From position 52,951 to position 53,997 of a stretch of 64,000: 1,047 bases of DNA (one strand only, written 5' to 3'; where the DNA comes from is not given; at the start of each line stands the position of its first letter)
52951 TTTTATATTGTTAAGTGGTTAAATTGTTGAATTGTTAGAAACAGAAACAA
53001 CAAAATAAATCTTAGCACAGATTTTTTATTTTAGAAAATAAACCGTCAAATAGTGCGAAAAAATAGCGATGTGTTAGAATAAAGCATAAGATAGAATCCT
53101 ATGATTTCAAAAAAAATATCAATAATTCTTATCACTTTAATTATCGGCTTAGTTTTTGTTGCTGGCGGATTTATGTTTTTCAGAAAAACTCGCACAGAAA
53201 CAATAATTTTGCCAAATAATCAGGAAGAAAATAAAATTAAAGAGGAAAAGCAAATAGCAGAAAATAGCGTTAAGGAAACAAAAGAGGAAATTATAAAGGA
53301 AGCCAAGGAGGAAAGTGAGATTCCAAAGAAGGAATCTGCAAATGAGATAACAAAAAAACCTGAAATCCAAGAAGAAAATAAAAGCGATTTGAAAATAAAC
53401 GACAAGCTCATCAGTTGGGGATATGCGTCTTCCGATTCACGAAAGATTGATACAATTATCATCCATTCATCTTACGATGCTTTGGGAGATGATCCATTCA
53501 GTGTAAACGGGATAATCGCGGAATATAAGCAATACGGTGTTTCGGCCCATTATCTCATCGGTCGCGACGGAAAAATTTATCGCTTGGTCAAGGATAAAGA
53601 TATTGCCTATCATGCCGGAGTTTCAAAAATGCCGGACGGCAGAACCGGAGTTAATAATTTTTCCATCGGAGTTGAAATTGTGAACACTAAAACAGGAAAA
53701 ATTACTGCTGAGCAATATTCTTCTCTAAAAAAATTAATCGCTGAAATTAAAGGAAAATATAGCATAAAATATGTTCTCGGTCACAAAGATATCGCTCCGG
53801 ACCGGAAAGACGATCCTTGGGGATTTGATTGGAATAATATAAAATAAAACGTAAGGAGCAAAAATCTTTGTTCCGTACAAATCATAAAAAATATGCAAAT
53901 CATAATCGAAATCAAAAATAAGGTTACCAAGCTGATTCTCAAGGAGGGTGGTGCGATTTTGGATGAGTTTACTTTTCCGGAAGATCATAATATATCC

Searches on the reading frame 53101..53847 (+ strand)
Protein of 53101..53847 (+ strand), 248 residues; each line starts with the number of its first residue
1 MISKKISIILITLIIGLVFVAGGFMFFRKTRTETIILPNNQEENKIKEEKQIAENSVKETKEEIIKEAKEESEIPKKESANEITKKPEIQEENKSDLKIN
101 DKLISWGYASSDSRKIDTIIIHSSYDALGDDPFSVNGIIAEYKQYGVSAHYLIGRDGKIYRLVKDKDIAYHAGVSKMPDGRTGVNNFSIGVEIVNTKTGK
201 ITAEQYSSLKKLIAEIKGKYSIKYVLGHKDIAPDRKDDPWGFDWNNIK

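Call 58: search_protein_families(library=pfam, proteins=[window:53101-53847:+], max_evalue=0.001)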
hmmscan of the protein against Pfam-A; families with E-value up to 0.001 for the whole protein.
window:53101-53847:+ (248 aa): 1 family
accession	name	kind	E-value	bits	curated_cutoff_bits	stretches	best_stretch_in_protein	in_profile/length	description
PF01510.30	Amidase_2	-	1.9e-28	99.9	26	1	113-239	2-129/131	N-acetylmuramoyl-L-alanine amidase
